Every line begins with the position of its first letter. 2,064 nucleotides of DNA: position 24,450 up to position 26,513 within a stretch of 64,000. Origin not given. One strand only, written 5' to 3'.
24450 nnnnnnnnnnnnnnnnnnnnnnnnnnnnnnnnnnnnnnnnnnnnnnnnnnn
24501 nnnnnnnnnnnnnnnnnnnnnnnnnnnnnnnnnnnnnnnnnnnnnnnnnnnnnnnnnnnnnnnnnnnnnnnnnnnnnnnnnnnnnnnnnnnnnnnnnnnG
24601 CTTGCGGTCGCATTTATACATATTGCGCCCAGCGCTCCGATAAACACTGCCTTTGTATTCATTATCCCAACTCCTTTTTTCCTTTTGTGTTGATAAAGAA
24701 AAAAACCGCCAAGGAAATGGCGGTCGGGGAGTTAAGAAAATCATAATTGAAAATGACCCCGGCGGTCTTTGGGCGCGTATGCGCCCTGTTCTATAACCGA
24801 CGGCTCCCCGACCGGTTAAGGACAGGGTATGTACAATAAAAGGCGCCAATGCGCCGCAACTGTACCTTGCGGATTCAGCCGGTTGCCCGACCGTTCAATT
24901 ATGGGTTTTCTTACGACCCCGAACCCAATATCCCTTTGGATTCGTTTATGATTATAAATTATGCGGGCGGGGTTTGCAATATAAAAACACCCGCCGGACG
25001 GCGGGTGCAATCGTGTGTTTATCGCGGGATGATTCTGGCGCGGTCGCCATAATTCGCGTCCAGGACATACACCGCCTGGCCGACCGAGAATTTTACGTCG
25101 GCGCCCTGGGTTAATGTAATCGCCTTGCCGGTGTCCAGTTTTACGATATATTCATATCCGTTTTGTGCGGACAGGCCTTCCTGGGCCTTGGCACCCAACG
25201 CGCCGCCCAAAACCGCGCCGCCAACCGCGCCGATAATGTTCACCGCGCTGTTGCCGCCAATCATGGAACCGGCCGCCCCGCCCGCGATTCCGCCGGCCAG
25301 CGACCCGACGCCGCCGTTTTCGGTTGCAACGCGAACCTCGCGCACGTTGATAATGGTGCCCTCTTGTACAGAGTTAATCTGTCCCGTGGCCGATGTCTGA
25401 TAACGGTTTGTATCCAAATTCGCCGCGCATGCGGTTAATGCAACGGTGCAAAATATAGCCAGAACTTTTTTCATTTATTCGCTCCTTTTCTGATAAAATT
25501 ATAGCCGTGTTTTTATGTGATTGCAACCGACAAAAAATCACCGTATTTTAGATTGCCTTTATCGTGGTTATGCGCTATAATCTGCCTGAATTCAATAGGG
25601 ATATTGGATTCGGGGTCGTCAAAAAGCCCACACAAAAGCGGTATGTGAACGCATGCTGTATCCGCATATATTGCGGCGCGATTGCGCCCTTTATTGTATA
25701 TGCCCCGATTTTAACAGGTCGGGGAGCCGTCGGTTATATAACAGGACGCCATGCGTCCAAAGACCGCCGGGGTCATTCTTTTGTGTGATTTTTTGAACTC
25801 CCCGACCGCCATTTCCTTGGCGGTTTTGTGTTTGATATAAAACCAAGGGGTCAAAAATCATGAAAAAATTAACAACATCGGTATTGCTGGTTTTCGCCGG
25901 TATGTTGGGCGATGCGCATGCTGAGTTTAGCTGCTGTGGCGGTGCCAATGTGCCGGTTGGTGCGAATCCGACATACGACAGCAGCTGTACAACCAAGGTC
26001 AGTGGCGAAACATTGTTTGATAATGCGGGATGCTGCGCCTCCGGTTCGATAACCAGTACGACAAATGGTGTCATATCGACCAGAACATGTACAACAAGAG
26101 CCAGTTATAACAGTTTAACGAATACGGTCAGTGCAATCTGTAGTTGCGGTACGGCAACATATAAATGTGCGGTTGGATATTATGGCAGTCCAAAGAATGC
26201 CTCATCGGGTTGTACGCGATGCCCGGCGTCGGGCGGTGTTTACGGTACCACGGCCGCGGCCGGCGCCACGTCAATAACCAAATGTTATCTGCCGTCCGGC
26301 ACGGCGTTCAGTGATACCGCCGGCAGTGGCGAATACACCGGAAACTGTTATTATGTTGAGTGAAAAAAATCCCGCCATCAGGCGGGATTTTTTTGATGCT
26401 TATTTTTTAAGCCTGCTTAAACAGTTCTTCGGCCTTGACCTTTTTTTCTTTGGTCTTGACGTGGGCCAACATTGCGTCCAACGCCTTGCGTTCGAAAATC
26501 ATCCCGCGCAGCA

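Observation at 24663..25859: Type B leaders: a second variant of the same RNA architecture, present as a roughly 280-bp inverted repeat flanking a slyB-like gene, with compensatory base changes relative to type A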

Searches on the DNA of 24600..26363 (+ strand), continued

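Call 95: search_with_rna_model(model_id=R1, sources=[L001, L002, L003, L004, L005, L006, L007, L008, L009, L010, L011, L012, L013, L014, L015, L016, L017, L018, L019, L020, L021, L022, L023, L024, L025, L026, L027, L028, L029, L030, L031, L032, L033, L034, L035, L036, L037, L038, L039, L040, L041, L042, L043, L044, L045, L046, L047, L048, L049, L050, L051, L052, L053, L054, L055, L056, L057, L058, L059, L060, L061, L062, L063, L064, L065, L066, L067, L068, L069, L070, L071, L072, L073, L074, L075, L076, L077, L078, L079], max_evalue=0.01)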
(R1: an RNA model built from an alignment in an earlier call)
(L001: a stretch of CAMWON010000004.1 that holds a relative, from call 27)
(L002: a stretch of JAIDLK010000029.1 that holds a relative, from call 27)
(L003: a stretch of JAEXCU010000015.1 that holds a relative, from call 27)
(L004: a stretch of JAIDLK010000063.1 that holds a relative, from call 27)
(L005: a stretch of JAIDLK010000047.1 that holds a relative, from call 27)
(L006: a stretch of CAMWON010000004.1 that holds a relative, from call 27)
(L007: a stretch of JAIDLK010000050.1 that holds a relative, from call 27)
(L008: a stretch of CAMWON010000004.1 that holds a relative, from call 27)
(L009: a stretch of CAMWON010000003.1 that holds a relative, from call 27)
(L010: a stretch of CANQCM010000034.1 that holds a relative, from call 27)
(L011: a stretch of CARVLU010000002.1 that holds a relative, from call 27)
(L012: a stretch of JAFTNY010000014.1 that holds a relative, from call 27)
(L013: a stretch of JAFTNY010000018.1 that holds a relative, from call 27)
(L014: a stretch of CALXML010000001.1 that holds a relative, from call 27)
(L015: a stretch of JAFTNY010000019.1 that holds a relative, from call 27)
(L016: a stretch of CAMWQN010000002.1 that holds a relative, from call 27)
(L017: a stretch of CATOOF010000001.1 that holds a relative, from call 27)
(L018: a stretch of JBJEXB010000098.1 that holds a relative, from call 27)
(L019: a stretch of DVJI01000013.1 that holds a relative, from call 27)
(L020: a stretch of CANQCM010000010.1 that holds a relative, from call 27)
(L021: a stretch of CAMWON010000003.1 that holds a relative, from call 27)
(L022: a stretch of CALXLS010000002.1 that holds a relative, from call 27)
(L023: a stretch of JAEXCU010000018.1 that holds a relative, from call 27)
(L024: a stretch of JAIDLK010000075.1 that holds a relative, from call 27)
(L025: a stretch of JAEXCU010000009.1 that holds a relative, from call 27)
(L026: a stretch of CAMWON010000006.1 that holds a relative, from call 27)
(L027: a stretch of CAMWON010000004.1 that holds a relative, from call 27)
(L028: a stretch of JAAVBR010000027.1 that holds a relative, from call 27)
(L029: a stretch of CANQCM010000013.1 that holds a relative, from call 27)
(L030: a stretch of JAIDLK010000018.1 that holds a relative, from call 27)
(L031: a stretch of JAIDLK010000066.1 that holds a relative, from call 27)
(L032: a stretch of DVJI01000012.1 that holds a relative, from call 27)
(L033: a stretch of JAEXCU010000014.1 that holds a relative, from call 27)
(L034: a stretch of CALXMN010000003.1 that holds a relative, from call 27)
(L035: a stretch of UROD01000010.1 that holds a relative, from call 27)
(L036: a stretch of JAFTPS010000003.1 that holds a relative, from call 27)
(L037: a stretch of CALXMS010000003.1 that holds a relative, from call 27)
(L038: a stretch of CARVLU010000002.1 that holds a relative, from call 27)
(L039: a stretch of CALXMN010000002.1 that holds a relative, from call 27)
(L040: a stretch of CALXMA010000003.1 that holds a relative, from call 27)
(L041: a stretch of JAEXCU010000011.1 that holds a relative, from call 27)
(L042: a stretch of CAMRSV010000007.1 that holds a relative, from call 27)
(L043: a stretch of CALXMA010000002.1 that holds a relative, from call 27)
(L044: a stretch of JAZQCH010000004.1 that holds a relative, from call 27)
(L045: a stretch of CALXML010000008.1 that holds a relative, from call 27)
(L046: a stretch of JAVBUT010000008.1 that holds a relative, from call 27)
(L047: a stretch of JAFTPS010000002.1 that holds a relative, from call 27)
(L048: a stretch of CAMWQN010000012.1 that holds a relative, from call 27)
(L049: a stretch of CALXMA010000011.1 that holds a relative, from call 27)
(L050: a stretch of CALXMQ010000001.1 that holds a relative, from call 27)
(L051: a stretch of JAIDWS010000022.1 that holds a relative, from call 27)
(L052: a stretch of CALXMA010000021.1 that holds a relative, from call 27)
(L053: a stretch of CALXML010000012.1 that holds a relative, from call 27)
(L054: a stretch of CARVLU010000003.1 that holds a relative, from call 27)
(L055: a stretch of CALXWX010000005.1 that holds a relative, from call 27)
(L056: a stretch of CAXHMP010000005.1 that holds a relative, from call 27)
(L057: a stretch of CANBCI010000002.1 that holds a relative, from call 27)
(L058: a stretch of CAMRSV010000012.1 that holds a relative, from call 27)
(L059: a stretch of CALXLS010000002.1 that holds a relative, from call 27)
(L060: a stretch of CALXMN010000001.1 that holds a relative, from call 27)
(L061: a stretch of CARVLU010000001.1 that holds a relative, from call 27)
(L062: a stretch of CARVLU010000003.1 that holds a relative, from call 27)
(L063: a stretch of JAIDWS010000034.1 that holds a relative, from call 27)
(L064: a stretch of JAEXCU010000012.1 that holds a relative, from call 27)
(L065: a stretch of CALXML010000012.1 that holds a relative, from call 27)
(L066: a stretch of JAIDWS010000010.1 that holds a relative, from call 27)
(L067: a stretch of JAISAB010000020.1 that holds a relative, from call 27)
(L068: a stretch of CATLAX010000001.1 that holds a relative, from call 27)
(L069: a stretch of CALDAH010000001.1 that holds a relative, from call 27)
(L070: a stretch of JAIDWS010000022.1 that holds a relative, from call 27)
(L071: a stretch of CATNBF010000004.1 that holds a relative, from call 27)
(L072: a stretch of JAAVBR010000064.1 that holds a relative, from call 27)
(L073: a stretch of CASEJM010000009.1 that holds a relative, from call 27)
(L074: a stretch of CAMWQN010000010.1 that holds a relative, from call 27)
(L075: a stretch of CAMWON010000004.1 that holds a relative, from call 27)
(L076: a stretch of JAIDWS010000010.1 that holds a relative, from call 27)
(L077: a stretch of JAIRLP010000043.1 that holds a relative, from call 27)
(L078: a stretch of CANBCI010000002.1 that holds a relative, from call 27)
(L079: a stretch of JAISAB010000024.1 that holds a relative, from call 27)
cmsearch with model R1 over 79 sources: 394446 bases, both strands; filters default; matches with E-value up to 0.01: 56.
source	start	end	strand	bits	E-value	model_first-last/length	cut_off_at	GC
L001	2358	2451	+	96.5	1.6e-19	1-91/91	no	0.57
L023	1979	2075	+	95.6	2.6e-19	1-91/91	no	0.45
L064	2158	2246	+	95.2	3.3e-19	1-91/91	no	0.54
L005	2361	2456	+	94.6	4.5e-19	1-91/91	no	0.55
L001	1359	1453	-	94.3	5.4e-19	1-91/91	no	0.58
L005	1363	1457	-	94.3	5.4e-19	1-91/91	no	0.58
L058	5000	5089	-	93.5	8e-19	1-91/91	no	0.52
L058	2357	2452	+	93.5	8.3e-19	1-91/91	no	0.48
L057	2356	2451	+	91.9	1.9e-18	1-91/91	no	0.5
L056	2000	2096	+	86.3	4e-17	1-91/91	no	0.53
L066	2148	2237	+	84.5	1e-16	1-91/91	no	0.53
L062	1971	2060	+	84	1.4e-16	1-91/91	no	0.5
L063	1971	2060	+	84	1.4e-16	1-91/91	no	0.5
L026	4943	5032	+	82.3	3.4e-16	1-91/91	no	0.56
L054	2099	2185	+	81.4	5.6e-16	1-91/91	no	0.45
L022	3441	3533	+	80.2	1e-15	1-91/91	no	0.46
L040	2133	2225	+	78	3.5e-15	1-91/91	no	0.47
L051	2218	2312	+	78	3.5e-15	1-91/91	no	0.52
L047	1928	2013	+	77.8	3.8e-15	1-91/91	no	0.51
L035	2001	2091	+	77.6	4.2e-15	1-91/91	no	0.48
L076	1597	1684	-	77.3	5.1e-15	1-91/91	no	0.5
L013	1985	2071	+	75.2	1.6e-14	1-91/91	no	0.53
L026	1973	2053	+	73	5.3e-14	1-91/91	no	0.56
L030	1994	2075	+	72.8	5.9e-14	1-91/91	no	0.54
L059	1696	1784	+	71.5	1.1e-13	1-91/91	no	0.56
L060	1931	2016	+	70.8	1.7e-13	1-91/91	no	0.49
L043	1944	2039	+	65.8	2.5e-12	1-91/91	no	0.52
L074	1777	1860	+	60.9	3.5e-11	1-91/91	no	0.46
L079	4973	5056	-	54.5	1.1e-09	1-91/91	no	0.52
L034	306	394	-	41.2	1.5e-06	1-91/91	no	0.44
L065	2010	2078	+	34.2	6.4e-05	1-91/91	no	0.42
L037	1889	1958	+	31.1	0.00034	1-91/91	no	0.47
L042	1954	2026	+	30.6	0.00044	1-91/91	no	0.44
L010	2023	2092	+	30.3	0.00052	1-91/91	no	0.44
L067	1966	2040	+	30.2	0.00056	1-91/91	no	0.53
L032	2002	2071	+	30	0.00063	1-91/91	no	0.53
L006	1993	2062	+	29.6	0.00079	1-91/91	no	0.46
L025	2016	2086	+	29.2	0.00096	1-91/91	no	0.46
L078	2194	2264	+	28.7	0.0013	1-91/91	no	0.45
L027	1990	2060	+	28.6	0.0013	1-91/91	no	0.46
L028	219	288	+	28.4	0.0015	1-91/91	no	0.46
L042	2982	3054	+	28.3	0.0016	1-91/91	no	0.42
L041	886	955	+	28.3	0.0016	1-91/91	no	0.41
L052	1957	2028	+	28.2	0.0016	1-91/91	no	0.46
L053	1967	2036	+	28.1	0.0017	1-91/91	no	0.43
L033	1964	2034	+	27.7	0.0022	1-91/91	no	0.52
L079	2235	2306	+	27.6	0.0023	1-91/91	no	0.5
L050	2384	2453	+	27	0.0031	1-91/91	no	0.53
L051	5101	5170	+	26.5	0.0041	1-91/91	no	0.43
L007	1994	2063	+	26.4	0.0044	1-91/91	no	0.47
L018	238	309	+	26.1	0.0051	1-91/91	no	0.5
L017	1908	1977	+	26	0.0055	1-91/91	no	0.44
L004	1939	2008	+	25.8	0.0061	1-91/91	no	0.46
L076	2018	2088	+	25.5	0.0069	1-91/91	no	0.51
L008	1961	2030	+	25.4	0.0076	1-91/91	no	0.46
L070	1997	2070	+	25.2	0.0083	1-91/91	no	0.5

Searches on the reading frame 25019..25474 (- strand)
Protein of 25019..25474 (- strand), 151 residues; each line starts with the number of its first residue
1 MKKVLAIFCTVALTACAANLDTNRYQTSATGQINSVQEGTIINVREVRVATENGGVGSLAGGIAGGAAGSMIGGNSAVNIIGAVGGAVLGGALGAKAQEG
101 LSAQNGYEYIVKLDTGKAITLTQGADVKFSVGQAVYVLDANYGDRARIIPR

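Call 22: search_protein_families(library=pfam, proteins=[window:25019-25474:-], max_evalue=1)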
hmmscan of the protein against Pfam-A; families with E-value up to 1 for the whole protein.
window:25019-25474:- (151 aa): 3 families
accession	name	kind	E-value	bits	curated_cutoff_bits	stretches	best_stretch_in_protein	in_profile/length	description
PF05433.20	Rick_17kDa_Anti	-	5.1e-05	23.5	24.2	1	57-97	2-42/43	Glycine zipper 2TM domain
PF13488.11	Gly-zipper_Omp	-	0.00051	20.3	25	1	56-99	1-44/46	Glycine zipper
PF21724.2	DUF6861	-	0.012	15.5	28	1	35-101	27-84/194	Family of unknown function (DUF6861)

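Call 23: search_protein_families(library=ncbifam, proteins=[window:25019-25474:-], max_evalue=1)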
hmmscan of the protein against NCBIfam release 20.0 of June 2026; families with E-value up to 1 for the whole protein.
window:25019-25474:- (151 aa): 4 families
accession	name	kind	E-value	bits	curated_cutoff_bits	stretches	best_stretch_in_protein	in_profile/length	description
NF008437.0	PRK11280.1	equivalog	0.0012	18.7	99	1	45-109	61-124/179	hypothetical protein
NF053611.1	YiaD_Gzip_OmpA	equivalog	0.0078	15.9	175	2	51-134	22-111/206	YiaD family glycine zipper/OmpA-like lipoprotein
NF041250.1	VI_TagQ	equivalog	0.058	12.7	300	1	6-95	13-105/301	type VI secretion system-associated lipoprotein TagQ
NF047972.1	lamb_exclu_cor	equivalog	0.09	12.8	31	1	1-51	1-53/78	phage exclusion lipoprotein Cor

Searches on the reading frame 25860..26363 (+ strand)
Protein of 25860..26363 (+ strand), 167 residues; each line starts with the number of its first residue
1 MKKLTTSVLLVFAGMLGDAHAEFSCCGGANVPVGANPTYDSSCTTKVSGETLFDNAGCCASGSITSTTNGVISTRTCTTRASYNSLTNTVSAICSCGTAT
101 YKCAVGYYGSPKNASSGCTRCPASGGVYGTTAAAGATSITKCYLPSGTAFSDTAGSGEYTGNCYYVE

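Call 22: search_protein_families(library=pfam, proteins=[window:25860-26363:+], max_evalue=1)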
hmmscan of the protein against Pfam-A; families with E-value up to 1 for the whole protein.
window:25860-26363:+ (167 aa): 0 families

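Call 23: search_protein_families(library=ncbifam, proteins=[window:25860-26363:+], max_evalue=1)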
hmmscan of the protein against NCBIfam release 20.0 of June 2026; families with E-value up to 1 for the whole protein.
window:25860-26363:+ (167 aa): 0 families

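Call 26: find_homologous_proteins(query=A2, max_evalue=0.001)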
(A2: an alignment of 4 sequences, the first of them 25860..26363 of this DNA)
Query A2 (4 sequences) (167 aa, profile of the alignment): 386 proteins with E <= 0.001 among 2995 candidates; the best 120 are listed.
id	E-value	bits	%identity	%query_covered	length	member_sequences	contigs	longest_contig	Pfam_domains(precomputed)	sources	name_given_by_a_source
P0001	6.5e-70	253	75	39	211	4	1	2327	-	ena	-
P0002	2.0e-67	245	74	39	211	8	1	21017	-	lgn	-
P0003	6.7e-67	243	74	39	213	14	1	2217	-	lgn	-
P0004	2.3e-66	242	75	39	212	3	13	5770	-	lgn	-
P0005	1.8e-58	216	39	67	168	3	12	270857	-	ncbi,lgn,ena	-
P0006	2.1e-57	212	97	100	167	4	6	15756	-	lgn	-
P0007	1.1e-54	203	69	40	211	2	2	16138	-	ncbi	-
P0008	3.3e-53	199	43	51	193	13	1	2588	-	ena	-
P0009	8.4e-53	197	93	100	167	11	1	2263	-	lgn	-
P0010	5.0e-52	195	87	100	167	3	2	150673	-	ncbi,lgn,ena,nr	ncbi:MAG: hypothetical protein K2L25_03050 [Alphaproteobacteria bacterium]|nr:hypothetical protein [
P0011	1.6e-51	193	89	100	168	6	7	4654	-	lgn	-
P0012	4.6e-51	192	61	40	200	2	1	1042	-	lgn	-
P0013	1.4e-46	177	69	41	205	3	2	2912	-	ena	-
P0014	2.5e-45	173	43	51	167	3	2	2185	-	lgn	-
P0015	2.3e-37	147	60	46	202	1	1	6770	-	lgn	-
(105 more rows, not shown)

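Call 27: find_related_loci(query=A2, collection=genome_contigs, flank=2500)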
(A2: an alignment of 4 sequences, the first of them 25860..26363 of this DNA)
Query A2 (167 aa) in genome_contigs; peptide patterns used: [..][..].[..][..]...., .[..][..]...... (x = any residue, [..] = any of these).
213 stretches matched a pattern; 115 encode a relative of the query (tblastn E <= 1e-3); the best 80 are kept; 79 distinct loci.
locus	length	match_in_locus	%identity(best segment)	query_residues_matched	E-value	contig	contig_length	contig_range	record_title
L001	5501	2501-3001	87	1-167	3e-92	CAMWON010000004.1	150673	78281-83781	MAG TPA_asm: uncultured Alphaproteobacteria bacterium isolate SRR14411251_bin.18_metawrap_v1.3_MAG genome assembly, cont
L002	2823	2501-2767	66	81-167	3e-29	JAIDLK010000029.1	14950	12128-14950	MAG: Alphaproteobacteria bacterium isolate SC0338_S5_7 SC0338_S5_7_contig_29, whole genome shotgun sequence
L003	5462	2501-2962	46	1-165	2e-29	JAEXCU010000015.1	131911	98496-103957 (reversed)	MAG: Proteobacteria bacterium isolate OH_HBB_125 k127_140185, whole genome shotgun sequence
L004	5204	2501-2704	75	98-165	2e-28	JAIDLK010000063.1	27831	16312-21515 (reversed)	MAG: Alphaproteobacteria bacterium isolate SC0338_S5_7 SC0338_S5_7_contig_63, whole genome shotgun sequence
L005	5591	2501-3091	42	1-165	7e-28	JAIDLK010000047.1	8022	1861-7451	MAG: Alphaproteobacteria bacterium isolate SC0338_S5_7 SC0338_S5_7_contig_47, whole genome shotgun sequence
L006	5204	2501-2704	74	98-165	4e-28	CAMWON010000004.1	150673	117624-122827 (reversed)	MAG TPA_asm: uncultured Alphaproteobacteria bacterium isolate SRR14411251_bin.18_metawrap_v1.3_MAG genome assembly, cont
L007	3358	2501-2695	74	101-165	4e-27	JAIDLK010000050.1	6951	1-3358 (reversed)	MAG: Alphaproteobacteria bacterium isolate SC0338_S5_7 SC0338_S5_7_contig_50, whole genome shotgun sequence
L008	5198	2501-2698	68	100-165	1e-25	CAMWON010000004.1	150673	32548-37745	MAG TPA_asm: uncultured Alphaproteobacteria bacterium isolate SRR14411251_bin.18_metawrap_v1.3_MAG genome assembly, cont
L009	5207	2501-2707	71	98-165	8e-25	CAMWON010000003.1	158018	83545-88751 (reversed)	MAG TPA_asm: uncultured Alphaproteobacteria bacterium isolate SRR14411251_bin.18_metawrap_v1.3_MAG genome assembly, cont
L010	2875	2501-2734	63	91-165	2e-24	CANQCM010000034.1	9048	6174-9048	MAG: uncultured Alphaproteobacteria bacterium isolate Lapin-005__bin117 genome assembly, contig: Lapin-005__NODE_10721_l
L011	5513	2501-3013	39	4-165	1e-23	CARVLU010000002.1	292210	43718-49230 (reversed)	MAG TPA_asm: uncultured Alphaproteobacteria bacterium isolate MGBC118324 genome assembly, contig: MGBC118324.2, whole ge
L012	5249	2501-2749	62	90-165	4e-23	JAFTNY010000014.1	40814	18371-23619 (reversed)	MAG: Alphaproteobacteria bacterium isolate RGIG3991 Roe_deer_Cecum-4__c113503, whole genome shotgun sequence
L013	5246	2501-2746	61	88-167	3e-22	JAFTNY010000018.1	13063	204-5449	MAG: Alphaproteobacteria bacterium isolate RGIG3991 Roe_deer_Cecum-4__c125744, whole genome shotgun sequence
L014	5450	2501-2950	40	1-167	8e-22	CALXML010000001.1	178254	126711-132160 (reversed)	MAG: uncultured Alphaproteobacteria bacterium isolate BRZ_KL__bin36 genome assembly, contig: BRZ_KL__NODE_32_length_1782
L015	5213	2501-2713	68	98-165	2e-21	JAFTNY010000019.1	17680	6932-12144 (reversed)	MAG: Alphaproteobacteria bacterium isolate RGIG3991 Roe_deer_Cecum-4__c132243, whole genome shotgun sequence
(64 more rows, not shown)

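Call 91: predict_structure(alignment_id=A7)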
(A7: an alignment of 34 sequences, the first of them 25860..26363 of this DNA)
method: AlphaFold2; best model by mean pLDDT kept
length: 167 residues; sequences in the alignment: 34
mean_pLDDT: 65.4   pTM: 0.51
mean pLDDT of the five models: 65.4, 63.8, 63.0, 62.2, 61.4
residues with pLDDT >= 90: 2; 70-90: 84; 50-70: 27; < 50: 54
segments of 3 or more residues with pLDDT < 50: 1-42, 49-58
pLDDT, mean of each block of 10 residues (from residue 1): 38 33 40 47 48 44 74 76 62 71 88 85 82 77 85 86 78
secondary structure, 60 per line:
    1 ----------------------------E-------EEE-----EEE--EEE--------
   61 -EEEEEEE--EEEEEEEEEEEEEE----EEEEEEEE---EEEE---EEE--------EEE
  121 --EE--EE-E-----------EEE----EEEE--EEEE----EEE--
elements in order: E37-39 E45-47 E50-52 E62-68 E71-84 E89-96 E100-103 E107-109 E118-120 E142-144 E149-152 E155-158 E163-165

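Call 93: fold_search(model_id=the predicted structure, library=pdb)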
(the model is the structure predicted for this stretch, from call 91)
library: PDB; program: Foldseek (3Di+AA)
matches with E <= 10: 75; with E <= 0.001: 0
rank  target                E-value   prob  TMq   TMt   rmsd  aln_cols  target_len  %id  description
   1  5i4a_A                1.9e+00  0.06  0.18  0.06  12.8       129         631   10  X-ray crystal structure of Marinitoga piezophila Argonaute in complex with 5' OH guide RNA (released 2016-03-30)
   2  8zis_D                1.9e+00  0.03  0.13  0.05  14.1        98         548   13  HerA Hexamer (released 2025-03-12)
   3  3suz                  2.6e+00  0.02  0.10  0.08  11.3        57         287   18  Crystal structure of Rat Mint2 PPC (released 2012-07-11)
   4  5ux0_D                3.6e+00  0.09  0.16  0.05   6.9        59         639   14  X-ray crystal structure of Marinitoga piezophila Argonaute in complex with 5' OH guide RNA and target DNA (released 2017-05-03)
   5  9iad_A                3.7e+00  0.04  0.13  0.05   7.1        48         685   14  Chroococcidiopsis thermalis Argonaute (CtAgo) bound to the 3' end of a guide DNA (released 2025-04-23)
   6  8xjx_A                3.9e+00  0.13  0.17  0.05   4.0        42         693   12  Structure of the Argonaute protein from Kurthia massiliensis in complex with guide DNA and 19-mer target DNA (released 2025-01-01)
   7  8xk4_A                3.9e+00  0.11  0.17  0.05   4.5        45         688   11  Structure of the Argonaute protein from Kurthia massiliensis in complex with guide DNA and 19-mer target DNA in target (released 2025-01-01)
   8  8zui_D                3.9e+00  0.06  0.18  0.21  14.4        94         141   16  Binary cluster of TNF-TNFR1 ectodomain complex (released 2025-06-11)
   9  5i4a_C                4.2e+00  0.04  0.18  0.06  12.8       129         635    9  X-ray crystal structure of Marinitoga piezophila Argonaute in complex with 5' OH guide RNA (released 2016-03-30)
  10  8y0x_SL               4.6e+00  0.03  0.13  0.14  16.8        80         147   14  Dormant ribosome with SERBP1 (released 2024-02-07)
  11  8xih_B                4.9e+00  0.09  0.17  0.05   4.8        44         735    4  protein-DNA complex (released 2024-12-25)
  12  7kp7_F                4.9e+00  0.08  0.18  0.20   9.3        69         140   20  asymmetric mTNF-alpha hTNFR1 complex (released 2021-01-13)
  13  3ulp_A                5.1e+00  0.10  0.14  0.19   5.2        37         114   16  Plasmodium falciparum SSB complex with ssDNA (released 2012-05-09)
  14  8g5y_SL               5.1e+00  0.03  0.12  0.13  22.6       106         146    9  mRNA decoding in human is kinetically and structurally distinct from bacteria (IC state) (released 2023-04-19)
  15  8s8k_L                5.1e+00  0.02  0.12  0.13  22.2       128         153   12  Structure of a yeast 48S-AUC preinitiation complex in swivelled conformation (model py48S-AUC-swiv-eIF1) (released 2024-11-06)
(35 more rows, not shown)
